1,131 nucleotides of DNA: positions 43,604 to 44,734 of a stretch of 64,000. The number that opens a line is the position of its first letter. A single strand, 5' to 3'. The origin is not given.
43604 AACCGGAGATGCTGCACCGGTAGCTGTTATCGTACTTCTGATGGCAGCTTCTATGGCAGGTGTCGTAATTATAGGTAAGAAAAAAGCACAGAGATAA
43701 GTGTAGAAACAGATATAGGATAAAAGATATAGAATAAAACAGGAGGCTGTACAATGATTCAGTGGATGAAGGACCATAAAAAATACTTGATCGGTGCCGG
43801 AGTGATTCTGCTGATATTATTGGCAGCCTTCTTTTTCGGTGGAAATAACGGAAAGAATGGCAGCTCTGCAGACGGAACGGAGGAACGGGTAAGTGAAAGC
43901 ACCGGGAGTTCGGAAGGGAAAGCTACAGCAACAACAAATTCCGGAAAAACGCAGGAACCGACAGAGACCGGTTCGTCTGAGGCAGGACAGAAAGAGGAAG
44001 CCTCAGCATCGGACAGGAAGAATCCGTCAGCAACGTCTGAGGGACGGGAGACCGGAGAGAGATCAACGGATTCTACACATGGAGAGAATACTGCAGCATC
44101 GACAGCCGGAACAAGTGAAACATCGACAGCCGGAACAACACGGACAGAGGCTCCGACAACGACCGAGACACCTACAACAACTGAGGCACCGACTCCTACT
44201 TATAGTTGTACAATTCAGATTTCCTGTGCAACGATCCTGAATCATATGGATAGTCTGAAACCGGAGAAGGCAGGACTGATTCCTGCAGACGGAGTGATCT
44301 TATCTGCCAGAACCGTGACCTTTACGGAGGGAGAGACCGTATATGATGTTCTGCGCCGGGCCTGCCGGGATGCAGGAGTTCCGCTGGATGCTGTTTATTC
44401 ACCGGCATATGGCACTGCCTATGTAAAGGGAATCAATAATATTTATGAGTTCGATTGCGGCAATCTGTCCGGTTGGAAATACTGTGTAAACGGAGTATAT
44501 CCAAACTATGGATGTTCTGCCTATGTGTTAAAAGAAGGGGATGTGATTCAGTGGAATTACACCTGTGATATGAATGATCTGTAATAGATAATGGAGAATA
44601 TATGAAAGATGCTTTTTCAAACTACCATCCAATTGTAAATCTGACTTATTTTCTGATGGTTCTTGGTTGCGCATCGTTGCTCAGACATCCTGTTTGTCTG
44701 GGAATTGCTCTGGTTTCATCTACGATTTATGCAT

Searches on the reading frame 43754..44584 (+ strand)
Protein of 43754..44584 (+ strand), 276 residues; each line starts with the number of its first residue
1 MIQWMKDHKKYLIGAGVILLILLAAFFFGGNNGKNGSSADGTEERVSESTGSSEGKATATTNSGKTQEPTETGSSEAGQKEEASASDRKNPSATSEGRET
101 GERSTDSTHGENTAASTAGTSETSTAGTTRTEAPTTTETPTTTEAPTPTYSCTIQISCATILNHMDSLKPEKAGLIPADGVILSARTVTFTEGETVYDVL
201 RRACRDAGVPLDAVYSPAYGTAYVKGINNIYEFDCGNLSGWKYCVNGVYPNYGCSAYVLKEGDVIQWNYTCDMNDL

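Call 41: search_protein_families(library=pfam, proteins=[window:43754-44584:+], max_evalue=0.00001)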
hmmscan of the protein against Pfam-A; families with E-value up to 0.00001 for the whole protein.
window:43754-44584:+ (276 aa): 1 family
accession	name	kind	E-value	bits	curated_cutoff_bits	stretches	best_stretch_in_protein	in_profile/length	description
PF14478.12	DUF4430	-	1.1e-16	61.5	23.8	1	193-270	1-71/72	Domain of unknown function (DUF4430)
